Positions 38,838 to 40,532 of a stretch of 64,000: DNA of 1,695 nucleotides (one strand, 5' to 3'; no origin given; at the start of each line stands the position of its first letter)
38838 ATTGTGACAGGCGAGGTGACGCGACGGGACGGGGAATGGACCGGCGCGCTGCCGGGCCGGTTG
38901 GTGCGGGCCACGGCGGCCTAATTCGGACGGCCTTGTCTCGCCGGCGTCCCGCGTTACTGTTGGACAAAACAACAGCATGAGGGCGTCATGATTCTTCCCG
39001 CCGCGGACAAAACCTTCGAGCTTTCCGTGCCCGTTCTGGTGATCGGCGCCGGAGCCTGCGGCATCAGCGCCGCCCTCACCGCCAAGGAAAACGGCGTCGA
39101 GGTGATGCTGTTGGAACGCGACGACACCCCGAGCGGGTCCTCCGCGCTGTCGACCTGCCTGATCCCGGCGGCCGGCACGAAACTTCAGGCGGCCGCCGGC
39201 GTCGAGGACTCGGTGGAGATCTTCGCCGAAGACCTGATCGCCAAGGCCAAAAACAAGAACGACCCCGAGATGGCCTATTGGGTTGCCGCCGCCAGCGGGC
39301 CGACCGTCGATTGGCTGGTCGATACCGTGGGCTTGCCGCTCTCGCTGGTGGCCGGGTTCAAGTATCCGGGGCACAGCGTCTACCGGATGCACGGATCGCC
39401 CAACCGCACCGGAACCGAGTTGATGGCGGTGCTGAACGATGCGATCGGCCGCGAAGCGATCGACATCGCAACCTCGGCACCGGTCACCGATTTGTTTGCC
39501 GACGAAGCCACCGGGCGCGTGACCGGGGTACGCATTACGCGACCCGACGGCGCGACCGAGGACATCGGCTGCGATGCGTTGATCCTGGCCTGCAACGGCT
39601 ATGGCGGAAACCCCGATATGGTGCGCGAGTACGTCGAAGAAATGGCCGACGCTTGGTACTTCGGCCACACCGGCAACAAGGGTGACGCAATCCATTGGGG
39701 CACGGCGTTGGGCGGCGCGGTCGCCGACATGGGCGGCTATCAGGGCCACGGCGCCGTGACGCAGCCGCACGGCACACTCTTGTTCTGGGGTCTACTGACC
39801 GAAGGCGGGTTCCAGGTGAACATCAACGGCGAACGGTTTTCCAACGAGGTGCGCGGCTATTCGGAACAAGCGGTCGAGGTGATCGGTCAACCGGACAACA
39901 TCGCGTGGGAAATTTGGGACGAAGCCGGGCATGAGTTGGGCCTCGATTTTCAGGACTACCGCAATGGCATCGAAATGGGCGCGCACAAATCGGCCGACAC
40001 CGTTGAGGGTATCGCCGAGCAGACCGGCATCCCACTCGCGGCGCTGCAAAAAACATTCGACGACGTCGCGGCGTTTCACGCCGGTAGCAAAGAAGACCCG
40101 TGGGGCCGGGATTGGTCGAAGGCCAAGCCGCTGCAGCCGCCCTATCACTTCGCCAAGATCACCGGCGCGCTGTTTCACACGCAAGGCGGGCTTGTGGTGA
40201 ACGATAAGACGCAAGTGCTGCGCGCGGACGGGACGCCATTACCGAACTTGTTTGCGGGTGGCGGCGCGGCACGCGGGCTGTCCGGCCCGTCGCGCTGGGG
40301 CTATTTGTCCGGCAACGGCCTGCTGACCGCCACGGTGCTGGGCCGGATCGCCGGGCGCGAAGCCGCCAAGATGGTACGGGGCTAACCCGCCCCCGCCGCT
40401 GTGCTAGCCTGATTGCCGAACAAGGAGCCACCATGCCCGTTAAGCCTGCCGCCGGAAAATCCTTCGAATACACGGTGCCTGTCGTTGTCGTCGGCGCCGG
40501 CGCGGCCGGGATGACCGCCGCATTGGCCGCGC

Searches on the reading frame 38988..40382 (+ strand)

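Call 62: search_protein_families(library=pfam, proteins=[window:38988-40382:+], max_evalue=0.00001)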
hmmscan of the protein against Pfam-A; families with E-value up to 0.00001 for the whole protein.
window:38988-40382:+ (465 aa): 6 families
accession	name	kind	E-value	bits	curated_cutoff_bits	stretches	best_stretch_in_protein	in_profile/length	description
PF00890.30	FAD_binding_2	-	2.2e-48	165.9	20.4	1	16-433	2-405/414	FAD binding domain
PF01266.30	DAO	-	2.3e-09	37.7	27.9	1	16-207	2-207/353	FAD dependent oxidoreductase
PF07992.20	Pyr_redox_2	-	5.1e-07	29.8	26.1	1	16-150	3-58/291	Pyridine nucleotide-disulphide oxidoreductase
PF12831.13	FAD_oxidored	-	6.9e-07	29.3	27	1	16-94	2-75/416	FAD dependent oxidoreductase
PF01494.25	FAD_binding_3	-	1.1e-06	28.5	22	1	14-206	2-160/349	FAD binding domain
PF13450.12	NAD_binding_8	-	4.6e-06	27.3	21.9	0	18-52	1-35/68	NAD(P)-binding Rossmann-like domain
